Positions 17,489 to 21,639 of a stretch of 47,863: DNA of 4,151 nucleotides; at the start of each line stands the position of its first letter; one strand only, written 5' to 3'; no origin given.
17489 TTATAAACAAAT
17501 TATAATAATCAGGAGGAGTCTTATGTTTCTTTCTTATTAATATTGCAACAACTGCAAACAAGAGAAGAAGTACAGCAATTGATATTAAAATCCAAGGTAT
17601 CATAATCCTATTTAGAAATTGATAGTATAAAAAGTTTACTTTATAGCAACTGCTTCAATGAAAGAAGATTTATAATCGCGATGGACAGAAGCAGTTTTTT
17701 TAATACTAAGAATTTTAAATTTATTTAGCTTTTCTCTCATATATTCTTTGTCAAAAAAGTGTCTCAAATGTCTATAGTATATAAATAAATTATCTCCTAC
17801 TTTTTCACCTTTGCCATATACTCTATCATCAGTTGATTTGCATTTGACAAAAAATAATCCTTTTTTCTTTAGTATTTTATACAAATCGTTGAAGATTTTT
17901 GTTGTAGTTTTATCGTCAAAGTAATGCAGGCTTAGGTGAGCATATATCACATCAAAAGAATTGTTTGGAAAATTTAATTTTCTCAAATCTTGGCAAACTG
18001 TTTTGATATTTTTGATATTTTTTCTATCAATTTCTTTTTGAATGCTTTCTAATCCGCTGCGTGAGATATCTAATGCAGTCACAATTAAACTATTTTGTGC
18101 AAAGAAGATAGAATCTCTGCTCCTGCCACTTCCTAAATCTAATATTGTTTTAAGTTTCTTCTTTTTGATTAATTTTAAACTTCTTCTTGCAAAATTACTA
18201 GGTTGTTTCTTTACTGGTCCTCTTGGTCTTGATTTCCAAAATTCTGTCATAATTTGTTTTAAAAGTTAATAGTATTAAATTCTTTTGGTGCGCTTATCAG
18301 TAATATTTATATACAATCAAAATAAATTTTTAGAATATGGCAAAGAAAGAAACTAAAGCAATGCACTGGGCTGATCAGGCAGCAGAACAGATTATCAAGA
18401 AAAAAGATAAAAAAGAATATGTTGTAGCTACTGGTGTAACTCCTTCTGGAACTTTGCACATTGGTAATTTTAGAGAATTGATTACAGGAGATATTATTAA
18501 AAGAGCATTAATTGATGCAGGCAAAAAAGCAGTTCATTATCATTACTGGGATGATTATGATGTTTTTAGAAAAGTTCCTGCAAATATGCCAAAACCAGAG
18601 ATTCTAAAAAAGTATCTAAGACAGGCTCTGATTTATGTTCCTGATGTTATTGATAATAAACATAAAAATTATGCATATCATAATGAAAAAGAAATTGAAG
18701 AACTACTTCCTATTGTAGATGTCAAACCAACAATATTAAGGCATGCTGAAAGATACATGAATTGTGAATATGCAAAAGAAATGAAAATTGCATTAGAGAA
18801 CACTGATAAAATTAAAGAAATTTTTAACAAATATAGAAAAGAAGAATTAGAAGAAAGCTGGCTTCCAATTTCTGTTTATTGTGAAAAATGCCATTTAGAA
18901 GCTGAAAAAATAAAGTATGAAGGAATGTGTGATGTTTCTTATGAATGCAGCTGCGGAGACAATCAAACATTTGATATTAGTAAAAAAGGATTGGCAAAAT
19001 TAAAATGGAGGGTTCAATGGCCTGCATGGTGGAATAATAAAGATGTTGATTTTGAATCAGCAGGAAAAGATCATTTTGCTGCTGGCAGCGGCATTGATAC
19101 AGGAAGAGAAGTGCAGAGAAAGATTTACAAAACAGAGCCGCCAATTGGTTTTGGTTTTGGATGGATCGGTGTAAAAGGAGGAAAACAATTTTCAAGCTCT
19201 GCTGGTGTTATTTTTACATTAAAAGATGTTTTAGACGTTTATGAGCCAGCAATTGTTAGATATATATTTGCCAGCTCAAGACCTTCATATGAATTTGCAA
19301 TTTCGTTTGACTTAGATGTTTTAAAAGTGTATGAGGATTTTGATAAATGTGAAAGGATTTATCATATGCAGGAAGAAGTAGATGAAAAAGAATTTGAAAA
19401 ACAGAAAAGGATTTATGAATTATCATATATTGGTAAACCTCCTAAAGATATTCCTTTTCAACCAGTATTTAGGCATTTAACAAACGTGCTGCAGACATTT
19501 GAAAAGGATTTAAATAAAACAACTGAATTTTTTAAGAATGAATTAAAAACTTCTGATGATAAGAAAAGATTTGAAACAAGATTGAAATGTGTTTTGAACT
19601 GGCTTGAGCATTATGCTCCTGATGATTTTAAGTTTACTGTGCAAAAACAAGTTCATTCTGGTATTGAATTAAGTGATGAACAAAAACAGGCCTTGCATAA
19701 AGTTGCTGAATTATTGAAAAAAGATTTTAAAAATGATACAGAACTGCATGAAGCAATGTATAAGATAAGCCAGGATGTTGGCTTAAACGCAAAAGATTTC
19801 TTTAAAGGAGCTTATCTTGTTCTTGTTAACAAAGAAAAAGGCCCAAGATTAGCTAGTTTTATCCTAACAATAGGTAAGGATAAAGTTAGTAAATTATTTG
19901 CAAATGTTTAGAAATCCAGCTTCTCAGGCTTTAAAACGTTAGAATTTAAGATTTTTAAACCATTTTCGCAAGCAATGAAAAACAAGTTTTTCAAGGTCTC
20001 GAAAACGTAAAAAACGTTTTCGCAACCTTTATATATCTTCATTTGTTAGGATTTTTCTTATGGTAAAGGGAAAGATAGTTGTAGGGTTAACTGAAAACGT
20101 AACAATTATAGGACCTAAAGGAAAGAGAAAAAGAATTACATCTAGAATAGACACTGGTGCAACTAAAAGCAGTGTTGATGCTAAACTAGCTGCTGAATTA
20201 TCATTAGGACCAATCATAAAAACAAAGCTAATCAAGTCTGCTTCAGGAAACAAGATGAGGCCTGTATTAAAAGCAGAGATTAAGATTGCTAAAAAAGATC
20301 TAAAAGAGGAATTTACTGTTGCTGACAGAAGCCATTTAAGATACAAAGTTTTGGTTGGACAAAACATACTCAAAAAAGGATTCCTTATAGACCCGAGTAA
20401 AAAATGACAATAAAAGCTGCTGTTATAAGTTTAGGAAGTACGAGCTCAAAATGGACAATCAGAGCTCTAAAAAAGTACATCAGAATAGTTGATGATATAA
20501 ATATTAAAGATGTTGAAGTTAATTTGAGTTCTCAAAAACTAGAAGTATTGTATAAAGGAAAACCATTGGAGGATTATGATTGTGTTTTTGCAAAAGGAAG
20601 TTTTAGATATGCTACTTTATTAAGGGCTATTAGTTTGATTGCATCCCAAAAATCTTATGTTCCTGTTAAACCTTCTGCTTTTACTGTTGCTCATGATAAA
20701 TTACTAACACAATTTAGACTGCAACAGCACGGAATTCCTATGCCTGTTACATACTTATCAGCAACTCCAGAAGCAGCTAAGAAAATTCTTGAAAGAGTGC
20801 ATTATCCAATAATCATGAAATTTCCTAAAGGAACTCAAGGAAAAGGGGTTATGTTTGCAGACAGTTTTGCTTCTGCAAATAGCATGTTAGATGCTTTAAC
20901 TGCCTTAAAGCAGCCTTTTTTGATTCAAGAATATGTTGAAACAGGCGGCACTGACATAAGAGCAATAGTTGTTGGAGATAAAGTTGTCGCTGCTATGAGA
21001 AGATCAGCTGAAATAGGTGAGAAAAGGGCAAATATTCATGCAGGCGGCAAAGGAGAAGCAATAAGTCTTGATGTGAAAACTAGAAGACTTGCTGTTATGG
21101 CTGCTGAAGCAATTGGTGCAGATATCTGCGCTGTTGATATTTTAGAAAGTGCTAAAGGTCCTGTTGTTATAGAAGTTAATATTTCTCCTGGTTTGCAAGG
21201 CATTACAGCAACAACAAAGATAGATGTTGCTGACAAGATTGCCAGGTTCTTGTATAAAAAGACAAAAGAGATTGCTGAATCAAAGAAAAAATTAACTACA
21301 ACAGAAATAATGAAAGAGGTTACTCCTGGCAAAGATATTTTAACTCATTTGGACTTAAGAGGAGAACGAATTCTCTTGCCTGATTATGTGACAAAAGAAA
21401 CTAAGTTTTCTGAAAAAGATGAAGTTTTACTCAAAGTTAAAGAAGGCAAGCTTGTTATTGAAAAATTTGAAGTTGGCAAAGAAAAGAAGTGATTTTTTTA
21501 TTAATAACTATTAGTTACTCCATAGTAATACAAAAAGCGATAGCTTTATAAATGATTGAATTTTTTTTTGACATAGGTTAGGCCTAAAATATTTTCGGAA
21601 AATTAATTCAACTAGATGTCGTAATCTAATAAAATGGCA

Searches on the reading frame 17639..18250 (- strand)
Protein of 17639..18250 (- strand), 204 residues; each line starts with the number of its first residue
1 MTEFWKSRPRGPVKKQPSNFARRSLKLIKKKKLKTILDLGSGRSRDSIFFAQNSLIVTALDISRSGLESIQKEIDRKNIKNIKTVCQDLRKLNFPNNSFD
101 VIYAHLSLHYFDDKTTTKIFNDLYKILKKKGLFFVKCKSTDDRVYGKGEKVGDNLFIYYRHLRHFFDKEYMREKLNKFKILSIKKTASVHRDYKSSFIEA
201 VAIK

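Call 14: search_protein_families(library=pfam, proteins=[window:17639-18250:-], max_evalue=0.001)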
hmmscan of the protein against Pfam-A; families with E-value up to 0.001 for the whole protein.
window:17639-18250:- (204 aa): 13 families
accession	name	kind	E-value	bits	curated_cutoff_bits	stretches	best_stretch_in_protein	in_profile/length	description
PF13649.12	Methyltransf_25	-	8e-19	68.6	27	1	36-131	1-97/97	Methyltransferase domain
PF08241.18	Methyltransf_11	-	6.3e-17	62.4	21.2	1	37-135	1-95/95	Methyltransferase domain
PF13847.12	Methyltransf_31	-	1.8e-14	54.1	27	1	31-142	2-116/145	Methyltransferase domain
PF08242.18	Methyltransf_12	-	3.5e-11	44.1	30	1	37-133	1-98/98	Methyltransferase domain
PF03848.20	TehB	-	5.1e-11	42.8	20.4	1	34-142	32-140/193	Tellurite resistance protein TehB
PF13489.12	Methyltransf_23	-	4.1e-10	40.1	27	1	26-174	15-153/164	Methyltransferase domain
PF01209.24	Ubie_methyltran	-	2.6e-08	33.9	20.1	1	26-135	41-151/233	ubiE/COQ5 methyltransferase family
PF05175.20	MTS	-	4.2e-06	26.9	23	1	26-135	25-138/170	Methyltransferase small domain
PF01739.24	CheR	-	0.00014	21.8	27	1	80-135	118-173/195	CheR methyltransferase, SAM binding domain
PF02390.23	Methyltransf_4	-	0.00019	21.4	24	1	35-107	4-81/173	Putative methyltransferase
PF06080.18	DUF938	-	0.0002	21.7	27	1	31-135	24-137/202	Protein of unknown function (DUF938)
PF05891.18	Methyltransf_PK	-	0.00022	21.3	27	1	26-140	49-164/218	AdoMet dependent proline di-methyltransferase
PF02353.26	CMAS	-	0.00037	20.3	27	1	28-142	58-171/273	Mycolic acid cyclopropane synthetase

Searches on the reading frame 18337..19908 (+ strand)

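Call 14: search_protein_families(library=pfam, proteins=[window:18337-19908:+], max_evalue=0.001)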
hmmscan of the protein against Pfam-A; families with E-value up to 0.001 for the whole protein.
window:18337-19908:+ (524 aa): 4 families
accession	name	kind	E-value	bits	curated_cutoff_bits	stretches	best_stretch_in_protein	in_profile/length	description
PF01921.24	tRNA-synt_1f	-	3.8e-108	362.1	27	1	9-363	1-357/360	tRNA synthetases class I (K)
PF01406.26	tRNA-synt_1e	-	1.7e-06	28.1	27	0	28-64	11-47/301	tRNA synthetases class I (C) catalytic domain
PF09334.17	tRNA-synt_1g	-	0.00018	20.8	20.1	0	227-317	271-360/391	tRNA synthetases class I (M)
PF19269.4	Anticodon_2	-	0.00043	21.1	23.6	1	444-517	59-133/141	Anticodon binding domain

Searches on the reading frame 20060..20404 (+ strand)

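Call 3: search_protein_families(library=pfam, proteins=[window:20060-20404:+], max_evalue=1)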
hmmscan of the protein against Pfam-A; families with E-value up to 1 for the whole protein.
window:20060-20404:+ (115 aa): 6 families
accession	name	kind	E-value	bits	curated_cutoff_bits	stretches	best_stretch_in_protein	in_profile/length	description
PF05618.17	Zn_protease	-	2.8e-14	53.6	27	2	51-115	66-132/138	Putative ATP-dependent zinc protease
PF13975.11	gag-asp_proteas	-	1.7e-06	29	28.2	1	25-106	9-92/92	gag-polyprotein putative aspartyl protease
PF13650.11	Asp_protease_2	-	0.00041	21.4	24.3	1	25-89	9-77/90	Aspartyl protease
PF09668.16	Asp_protease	-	0.013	16.1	26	1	24-106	19-103/109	Aspartyl protease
PF00077.25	RVP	-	0.039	14.7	20.7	1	24-106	14-95/101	Retroviral aspartyl protease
PF07943.18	PBP5_C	-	0.065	13.8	21.2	1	5-45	25-62/91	Penicillin-binding protein 5, C-terminal domain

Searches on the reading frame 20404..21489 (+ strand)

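Call 3: search_protein_families(library=pfam, proteins=[window:20404-21489:+], max_evalue=1)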
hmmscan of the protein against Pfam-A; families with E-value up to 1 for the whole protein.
window:20404-21489:+ (362 aa): 12 families
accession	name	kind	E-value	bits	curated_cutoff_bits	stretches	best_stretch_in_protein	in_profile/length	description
PF08443.16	RimK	-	1.1e-48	165.8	21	1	96-282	1-187/188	RimK-like ATP-grasp domain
PF02955.21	GSH-S_ATP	-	4e-13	49.6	23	1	113-260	12-161/175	Prokaryotic glutathione synthetase, ATP-grasp domain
PF02655.19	ATP-grasp_3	-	5.4e-11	43.3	23.2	1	96-259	1-154/160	ATP-grasp domain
PF14397.11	ATPgrasp_ST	-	2.9e-08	33.7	31.4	2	91-217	14-173/278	Sugar-transfer associated ATP-grasp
PF02222.28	ATP-grasp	-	4e-05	23.8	27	1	106-179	3-77/179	ATP-grasp domain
PF18030.7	Rimk_N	-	0.00077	20.2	26.4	1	29-63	29-63/94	RimK PreATP-grasp domain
PF05770.16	Ins134_P3_kin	-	0.0013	18.8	23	1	163-202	58-97/201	Inositol 1,3,4-trisphosphate 5/6-kinase ATP-grasp domain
PF03133.20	TTL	-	0.0014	18.3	20.1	1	128-179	61-107/292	Tubulin-tyrosine ligase family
PF14398.11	ATPgrasp_YheCD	-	0.012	15.3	26.8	0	113-153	29-68/255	YheC/D like ATP-grasp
PF13549.11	ATP-grasp_5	-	0.013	15.4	27.6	1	106-140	19-53/221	ATP-grasp domain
PF16207.11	RAWUL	-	0.048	14.5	33.5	1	13-58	5-43/65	RAWUL domain RING finger- and WD40-associated ubiquitin-like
PF02786.22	CPSase_L_D2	-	0.076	13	19.8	1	116-162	19-67/211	Carbamoyl-phosphate synthase L chain, ATP binding domain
